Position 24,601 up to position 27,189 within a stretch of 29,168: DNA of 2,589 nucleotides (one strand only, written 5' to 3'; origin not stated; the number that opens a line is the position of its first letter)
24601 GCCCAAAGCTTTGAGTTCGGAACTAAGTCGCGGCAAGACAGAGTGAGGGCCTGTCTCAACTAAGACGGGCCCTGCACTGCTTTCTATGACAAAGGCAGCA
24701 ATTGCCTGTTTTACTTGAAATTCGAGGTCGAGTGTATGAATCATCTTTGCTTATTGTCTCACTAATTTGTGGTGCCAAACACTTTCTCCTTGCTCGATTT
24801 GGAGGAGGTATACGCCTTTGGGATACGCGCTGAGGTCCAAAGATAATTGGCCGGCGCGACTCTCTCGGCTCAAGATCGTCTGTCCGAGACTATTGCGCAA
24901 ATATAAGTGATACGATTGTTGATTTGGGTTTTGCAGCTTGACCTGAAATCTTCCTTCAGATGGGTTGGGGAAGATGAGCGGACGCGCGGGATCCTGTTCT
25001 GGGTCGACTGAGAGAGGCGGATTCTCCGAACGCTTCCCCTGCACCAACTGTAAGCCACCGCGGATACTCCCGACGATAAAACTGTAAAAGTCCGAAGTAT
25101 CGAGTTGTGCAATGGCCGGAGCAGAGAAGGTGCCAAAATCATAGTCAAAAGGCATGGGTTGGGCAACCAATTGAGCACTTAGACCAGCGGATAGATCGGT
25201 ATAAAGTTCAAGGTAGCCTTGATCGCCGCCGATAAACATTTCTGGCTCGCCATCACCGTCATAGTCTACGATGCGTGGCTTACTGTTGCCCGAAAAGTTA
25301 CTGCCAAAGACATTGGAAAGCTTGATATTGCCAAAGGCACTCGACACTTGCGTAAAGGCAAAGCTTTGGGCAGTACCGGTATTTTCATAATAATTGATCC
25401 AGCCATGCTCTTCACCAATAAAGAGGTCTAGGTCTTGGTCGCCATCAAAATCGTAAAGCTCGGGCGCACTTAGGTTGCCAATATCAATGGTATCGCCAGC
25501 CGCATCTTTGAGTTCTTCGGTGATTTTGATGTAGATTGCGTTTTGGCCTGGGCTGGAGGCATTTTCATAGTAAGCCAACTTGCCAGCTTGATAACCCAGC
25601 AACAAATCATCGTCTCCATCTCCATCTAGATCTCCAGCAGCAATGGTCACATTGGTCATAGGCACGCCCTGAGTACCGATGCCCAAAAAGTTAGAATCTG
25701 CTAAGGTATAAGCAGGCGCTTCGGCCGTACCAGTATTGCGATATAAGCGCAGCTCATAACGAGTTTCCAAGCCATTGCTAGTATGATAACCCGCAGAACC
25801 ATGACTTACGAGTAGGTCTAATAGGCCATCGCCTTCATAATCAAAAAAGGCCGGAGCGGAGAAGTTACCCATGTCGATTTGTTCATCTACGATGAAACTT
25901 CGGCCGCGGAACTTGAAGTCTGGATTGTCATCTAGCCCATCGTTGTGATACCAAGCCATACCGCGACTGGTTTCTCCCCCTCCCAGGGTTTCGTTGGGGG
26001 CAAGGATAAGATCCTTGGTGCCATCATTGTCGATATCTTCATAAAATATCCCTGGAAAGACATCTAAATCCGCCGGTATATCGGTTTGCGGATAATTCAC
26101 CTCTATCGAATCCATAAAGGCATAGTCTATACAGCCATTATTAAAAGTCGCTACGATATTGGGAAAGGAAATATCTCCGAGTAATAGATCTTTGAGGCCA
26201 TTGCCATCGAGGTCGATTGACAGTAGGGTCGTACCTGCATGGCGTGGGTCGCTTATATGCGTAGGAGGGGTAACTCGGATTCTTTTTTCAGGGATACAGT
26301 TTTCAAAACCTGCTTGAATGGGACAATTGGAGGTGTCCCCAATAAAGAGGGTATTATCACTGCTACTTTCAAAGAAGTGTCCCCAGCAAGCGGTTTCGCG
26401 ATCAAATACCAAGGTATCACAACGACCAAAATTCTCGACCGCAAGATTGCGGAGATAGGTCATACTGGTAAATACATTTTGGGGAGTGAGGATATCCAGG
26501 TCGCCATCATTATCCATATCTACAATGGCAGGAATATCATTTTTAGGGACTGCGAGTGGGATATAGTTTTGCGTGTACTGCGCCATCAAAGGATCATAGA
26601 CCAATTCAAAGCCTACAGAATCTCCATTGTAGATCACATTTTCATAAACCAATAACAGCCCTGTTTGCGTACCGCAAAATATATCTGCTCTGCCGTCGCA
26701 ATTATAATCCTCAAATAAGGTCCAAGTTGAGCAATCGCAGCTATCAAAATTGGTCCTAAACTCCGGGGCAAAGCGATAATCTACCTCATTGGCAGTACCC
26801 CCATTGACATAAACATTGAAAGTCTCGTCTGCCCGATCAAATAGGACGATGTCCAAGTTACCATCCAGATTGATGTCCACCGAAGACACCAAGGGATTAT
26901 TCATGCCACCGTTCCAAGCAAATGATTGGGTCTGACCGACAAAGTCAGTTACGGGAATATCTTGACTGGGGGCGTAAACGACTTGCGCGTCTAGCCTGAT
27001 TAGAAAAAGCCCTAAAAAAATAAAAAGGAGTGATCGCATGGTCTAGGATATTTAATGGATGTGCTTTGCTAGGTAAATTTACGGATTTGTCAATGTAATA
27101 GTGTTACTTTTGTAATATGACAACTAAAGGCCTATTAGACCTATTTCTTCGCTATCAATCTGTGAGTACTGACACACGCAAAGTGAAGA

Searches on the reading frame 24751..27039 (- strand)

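Call 21: search_protein_families(library=pfam, proteins=[window:24751-27039:-], max_evalue=0.001)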
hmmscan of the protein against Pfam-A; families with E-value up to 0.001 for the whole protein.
window:24751-27039:- (762 aa): 4 families
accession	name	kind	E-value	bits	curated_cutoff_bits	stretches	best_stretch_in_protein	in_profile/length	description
PF13517.12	FG-GAP_3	-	1.5e-27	96.4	26.9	4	335-411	1-61/61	FG-GAP-like repeat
PF01839.29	FG-GAP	-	4.2e-14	52.5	22.1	1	465-504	4-36/37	FG-GAP repeat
PF18962.6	Por_Secre_tail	-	1e-11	45.4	27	1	689-760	1-74/75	Secretion system C-terminal sorting domain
PF14783.12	BBS2_Mid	-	0.00049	20.6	27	0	528-572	4-48/108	Ciliary BBSome complex subunit 2, middle region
